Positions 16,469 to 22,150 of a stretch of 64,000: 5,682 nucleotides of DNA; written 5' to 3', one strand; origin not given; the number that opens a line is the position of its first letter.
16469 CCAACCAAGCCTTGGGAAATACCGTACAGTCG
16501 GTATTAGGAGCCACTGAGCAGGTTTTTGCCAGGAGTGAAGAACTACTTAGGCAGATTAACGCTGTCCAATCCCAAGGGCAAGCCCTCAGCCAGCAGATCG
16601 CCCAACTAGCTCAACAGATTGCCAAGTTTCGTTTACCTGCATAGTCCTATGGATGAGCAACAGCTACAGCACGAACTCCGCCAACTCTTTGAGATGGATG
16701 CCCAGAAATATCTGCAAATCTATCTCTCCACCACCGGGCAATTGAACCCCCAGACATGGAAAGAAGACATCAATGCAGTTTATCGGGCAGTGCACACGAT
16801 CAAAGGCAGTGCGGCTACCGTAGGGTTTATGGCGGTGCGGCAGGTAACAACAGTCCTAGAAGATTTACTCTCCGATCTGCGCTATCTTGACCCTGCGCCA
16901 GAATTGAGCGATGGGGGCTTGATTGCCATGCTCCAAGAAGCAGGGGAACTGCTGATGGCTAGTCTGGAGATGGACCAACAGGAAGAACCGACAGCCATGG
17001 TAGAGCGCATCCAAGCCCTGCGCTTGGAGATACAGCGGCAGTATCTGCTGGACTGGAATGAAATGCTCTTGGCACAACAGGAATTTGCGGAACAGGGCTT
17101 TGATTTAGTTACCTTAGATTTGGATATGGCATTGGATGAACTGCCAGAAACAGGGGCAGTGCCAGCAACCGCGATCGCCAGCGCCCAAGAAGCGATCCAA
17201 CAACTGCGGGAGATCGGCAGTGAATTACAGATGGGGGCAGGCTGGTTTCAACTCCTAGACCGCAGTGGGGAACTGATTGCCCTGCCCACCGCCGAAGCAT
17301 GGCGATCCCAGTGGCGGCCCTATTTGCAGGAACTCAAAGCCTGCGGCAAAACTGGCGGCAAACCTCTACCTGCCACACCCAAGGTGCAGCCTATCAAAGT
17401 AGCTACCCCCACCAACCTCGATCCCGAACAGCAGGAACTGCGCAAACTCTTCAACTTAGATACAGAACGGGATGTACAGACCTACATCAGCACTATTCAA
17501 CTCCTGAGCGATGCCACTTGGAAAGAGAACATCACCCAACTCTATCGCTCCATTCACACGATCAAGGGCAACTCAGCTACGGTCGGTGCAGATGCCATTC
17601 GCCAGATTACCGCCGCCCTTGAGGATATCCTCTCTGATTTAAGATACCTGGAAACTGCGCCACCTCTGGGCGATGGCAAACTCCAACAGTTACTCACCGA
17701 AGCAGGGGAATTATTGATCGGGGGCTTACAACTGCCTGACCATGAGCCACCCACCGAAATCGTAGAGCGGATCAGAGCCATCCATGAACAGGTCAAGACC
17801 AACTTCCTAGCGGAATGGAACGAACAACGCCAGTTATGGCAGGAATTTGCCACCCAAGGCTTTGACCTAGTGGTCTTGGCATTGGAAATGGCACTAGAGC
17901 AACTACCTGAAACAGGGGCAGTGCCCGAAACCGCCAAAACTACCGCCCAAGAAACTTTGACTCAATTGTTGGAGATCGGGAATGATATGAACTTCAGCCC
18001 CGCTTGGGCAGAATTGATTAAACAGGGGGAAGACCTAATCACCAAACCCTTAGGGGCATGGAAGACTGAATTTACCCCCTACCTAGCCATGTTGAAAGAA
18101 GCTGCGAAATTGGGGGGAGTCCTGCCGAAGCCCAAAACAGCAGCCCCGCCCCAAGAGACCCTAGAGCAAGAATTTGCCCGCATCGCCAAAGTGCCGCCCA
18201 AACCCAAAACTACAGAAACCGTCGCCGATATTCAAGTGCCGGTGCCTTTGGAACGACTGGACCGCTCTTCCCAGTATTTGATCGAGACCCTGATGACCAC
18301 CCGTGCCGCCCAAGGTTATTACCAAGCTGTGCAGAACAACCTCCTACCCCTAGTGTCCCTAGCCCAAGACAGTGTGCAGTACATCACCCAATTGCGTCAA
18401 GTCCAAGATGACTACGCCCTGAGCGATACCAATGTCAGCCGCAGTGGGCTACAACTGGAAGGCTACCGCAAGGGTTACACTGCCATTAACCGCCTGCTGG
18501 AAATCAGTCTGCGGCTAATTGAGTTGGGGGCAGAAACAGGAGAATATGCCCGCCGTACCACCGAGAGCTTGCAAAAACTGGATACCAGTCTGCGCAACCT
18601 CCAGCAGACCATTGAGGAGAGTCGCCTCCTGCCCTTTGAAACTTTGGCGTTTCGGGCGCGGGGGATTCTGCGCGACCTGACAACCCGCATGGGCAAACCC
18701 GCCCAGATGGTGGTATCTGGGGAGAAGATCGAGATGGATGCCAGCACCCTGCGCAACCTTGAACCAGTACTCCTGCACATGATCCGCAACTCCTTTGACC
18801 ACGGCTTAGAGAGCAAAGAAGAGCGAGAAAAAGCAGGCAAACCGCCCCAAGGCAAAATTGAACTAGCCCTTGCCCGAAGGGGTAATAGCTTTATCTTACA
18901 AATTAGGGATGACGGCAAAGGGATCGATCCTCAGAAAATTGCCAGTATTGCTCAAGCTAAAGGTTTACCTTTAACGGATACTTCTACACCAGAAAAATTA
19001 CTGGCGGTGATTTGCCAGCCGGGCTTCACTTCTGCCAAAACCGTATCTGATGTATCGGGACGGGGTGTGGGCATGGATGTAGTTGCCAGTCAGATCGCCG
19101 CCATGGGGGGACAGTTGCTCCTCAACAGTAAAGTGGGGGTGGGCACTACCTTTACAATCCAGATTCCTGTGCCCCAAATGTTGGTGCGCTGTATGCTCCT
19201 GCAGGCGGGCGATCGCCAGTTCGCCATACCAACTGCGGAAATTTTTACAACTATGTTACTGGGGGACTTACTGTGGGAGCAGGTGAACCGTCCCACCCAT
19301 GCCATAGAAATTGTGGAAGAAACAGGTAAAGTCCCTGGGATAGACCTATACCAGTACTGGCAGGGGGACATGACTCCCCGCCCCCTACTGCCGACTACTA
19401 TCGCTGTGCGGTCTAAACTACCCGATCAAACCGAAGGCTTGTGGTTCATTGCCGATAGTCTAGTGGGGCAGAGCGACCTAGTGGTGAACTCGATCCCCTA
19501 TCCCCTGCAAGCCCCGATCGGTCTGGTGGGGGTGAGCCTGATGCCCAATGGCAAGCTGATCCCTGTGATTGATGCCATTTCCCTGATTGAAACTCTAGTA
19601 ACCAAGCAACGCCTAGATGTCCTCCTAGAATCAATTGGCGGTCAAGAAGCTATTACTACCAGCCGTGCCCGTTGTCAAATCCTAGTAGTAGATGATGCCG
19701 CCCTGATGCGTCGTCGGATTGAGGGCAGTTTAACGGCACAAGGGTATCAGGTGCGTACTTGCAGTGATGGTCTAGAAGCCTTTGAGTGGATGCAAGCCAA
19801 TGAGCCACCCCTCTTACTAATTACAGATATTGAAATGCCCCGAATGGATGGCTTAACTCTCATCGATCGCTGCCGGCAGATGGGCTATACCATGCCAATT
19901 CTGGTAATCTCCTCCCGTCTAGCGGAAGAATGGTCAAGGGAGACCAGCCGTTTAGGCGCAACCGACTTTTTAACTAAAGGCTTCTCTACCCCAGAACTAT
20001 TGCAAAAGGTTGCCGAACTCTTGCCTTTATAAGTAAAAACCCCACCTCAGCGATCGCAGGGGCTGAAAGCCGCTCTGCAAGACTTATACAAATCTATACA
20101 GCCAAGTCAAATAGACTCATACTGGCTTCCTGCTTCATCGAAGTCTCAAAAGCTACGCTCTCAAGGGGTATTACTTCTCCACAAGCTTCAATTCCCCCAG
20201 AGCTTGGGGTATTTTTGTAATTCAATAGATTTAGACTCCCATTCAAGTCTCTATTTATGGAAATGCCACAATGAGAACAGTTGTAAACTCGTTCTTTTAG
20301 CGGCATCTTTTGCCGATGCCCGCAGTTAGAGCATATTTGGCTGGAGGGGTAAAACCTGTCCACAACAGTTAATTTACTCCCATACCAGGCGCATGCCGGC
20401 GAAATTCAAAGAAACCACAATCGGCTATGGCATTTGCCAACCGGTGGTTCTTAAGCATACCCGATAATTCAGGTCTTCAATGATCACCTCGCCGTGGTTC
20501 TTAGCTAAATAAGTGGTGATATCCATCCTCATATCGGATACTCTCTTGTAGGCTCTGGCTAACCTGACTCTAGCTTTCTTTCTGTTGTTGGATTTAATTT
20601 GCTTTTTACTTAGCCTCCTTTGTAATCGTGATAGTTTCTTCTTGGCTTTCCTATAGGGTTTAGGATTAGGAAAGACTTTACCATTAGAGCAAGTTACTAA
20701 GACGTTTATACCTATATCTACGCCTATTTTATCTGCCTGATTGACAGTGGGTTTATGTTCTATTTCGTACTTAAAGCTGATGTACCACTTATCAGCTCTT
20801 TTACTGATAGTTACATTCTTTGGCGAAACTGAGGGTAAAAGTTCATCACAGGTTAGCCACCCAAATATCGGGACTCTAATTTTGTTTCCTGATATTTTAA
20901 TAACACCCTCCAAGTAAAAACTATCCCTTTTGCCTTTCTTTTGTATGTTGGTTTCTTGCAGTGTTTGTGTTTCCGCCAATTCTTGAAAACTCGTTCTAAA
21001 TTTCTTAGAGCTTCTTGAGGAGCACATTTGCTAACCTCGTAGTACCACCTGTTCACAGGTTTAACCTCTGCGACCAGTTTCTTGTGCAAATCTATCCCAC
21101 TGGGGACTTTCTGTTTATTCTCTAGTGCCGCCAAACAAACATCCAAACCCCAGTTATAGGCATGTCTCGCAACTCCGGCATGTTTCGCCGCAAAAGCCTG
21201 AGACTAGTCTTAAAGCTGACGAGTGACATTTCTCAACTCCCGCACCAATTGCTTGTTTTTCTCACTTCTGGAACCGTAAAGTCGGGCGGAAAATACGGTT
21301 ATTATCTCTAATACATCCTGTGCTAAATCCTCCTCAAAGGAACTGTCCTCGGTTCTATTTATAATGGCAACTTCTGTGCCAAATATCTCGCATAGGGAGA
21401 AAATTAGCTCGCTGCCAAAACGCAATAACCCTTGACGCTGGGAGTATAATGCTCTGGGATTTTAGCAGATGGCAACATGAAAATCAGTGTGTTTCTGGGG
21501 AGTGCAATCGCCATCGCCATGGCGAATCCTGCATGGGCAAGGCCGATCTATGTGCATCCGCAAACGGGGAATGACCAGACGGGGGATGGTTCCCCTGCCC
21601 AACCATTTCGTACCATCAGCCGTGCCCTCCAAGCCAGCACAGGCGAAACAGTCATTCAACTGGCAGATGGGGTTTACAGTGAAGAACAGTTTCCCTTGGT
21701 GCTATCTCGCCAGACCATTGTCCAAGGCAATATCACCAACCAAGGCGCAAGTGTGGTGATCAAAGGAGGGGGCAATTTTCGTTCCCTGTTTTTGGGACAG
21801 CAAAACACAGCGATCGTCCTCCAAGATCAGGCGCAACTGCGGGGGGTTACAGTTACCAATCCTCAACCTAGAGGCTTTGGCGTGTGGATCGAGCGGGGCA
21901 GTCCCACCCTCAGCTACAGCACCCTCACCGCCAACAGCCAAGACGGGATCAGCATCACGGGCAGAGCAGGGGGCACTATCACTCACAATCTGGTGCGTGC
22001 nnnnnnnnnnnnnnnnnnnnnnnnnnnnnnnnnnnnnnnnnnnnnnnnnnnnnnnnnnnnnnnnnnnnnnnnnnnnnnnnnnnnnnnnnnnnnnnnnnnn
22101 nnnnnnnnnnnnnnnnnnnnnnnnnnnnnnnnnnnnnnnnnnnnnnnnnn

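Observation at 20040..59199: One IS607-family element cut exactly in two, halves 37.3 kb apart in the same orientation, GGTT at both breakpoints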

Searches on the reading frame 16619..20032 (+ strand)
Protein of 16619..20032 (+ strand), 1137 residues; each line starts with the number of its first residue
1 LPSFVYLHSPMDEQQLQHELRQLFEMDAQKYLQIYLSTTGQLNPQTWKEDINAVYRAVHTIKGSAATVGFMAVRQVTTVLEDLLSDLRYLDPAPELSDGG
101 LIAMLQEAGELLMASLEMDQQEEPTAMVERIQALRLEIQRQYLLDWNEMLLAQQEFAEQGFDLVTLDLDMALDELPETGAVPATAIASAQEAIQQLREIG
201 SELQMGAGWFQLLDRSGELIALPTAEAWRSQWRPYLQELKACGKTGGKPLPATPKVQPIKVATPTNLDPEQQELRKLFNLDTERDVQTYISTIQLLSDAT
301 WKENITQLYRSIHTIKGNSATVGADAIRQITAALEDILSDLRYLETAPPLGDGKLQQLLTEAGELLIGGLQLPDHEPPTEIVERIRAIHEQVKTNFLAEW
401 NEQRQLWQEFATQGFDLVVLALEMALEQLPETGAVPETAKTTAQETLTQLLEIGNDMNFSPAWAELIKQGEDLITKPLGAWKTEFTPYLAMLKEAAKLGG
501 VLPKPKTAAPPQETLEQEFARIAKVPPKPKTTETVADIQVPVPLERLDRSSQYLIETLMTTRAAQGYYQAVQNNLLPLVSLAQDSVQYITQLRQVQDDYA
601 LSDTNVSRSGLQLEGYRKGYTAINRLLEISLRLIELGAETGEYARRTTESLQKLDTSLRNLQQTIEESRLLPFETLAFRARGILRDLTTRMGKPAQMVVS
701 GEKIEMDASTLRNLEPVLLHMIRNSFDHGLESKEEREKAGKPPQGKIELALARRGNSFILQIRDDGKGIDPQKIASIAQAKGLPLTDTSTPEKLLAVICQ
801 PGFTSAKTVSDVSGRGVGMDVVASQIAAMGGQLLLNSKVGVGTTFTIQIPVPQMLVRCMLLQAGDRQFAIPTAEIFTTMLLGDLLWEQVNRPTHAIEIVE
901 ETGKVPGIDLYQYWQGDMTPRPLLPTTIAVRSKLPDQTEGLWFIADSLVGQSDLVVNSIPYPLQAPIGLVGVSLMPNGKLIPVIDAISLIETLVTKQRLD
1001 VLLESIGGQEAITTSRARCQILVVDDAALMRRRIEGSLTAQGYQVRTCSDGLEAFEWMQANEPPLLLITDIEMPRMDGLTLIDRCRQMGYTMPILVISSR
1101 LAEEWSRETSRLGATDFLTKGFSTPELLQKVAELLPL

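Call 11: search_protein_families(library=pfam, proteins=[window:16619-20032:+])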
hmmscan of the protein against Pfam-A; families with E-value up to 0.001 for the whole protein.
window:16619-20032:+ (1137 aa): 3 families
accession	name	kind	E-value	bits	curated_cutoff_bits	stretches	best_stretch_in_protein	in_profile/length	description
PF00072.30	Response_reg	-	7e-27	94.2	30.2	1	1021-1131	1-110/111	Response regulator receiver domain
PF01627.28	Hpt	-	1.1e-22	80.5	24.6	2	19-108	1-81/84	Hpt domain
PF02518.31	HATPase_c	-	1.2e-15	58.3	26.4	1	715-852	7-110/111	Histidine kinase-, DNA gyrase B-, and HSP90-like ATPase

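Call 62: find_encoding_contigs(protein=window:16619-20032:+, flank=10000, max_places=5)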
Protein window:16619-20032:+ (1137 aa): no gene with exactly this product is on record in the collection.

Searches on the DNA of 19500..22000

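Call 42: search_rna_families(source=window, start=19500, end=22000, threshold=evalue, max_evalue=1)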
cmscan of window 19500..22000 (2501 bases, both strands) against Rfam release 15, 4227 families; matches with E-value up to 1: 2.
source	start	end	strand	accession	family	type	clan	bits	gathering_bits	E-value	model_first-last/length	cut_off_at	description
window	20127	20185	-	RF03064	RAGATH-18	Gene; sRNA;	-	29.3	44.9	0.0077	1-71/71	no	RAGATH-18 RNA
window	20461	20537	-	RF01662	ceN89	Gene; snRNA; snoRNA; CD-box;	-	19.4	48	0.94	1-78/78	no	Caenorhabditis snoRNA ceN89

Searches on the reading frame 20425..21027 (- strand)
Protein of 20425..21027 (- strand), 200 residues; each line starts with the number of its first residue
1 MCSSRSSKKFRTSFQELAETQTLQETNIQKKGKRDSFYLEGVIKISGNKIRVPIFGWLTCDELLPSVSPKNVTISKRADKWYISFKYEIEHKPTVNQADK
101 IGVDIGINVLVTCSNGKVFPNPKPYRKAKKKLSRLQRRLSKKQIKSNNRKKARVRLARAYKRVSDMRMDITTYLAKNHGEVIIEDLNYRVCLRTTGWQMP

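Call 25: find_encoding_contigs(protein=window:20425-21027:-, flank=10000, max_places=10)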
Protein window:20425-21027:- (200 aa): no gene with exactly this product is on record in the collection.

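Call 43: search_protein_families(library=pfam, proteins=[window:20425-21027:-], max_evalue=0.01)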
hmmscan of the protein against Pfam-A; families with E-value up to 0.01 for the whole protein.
window:20425-21027:- (200 aa): 1 family
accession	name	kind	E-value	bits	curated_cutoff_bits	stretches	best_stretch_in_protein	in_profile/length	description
PF01385.25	OrfB_IS605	-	2e-24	86.5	30.5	1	84-188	1-113/120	Probable transposase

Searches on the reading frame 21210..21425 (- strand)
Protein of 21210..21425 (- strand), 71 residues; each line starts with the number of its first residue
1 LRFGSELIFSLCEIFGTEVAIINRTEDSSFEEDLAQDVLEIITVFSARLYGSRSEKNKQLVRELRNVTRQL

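Call 59: find_encoding_contigs(protein=window:21210-21425:-, flank=10000, max_places=10)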
Protein window:21210-21425:- (71 aa): no gene with exactly this product is on record in the collection.
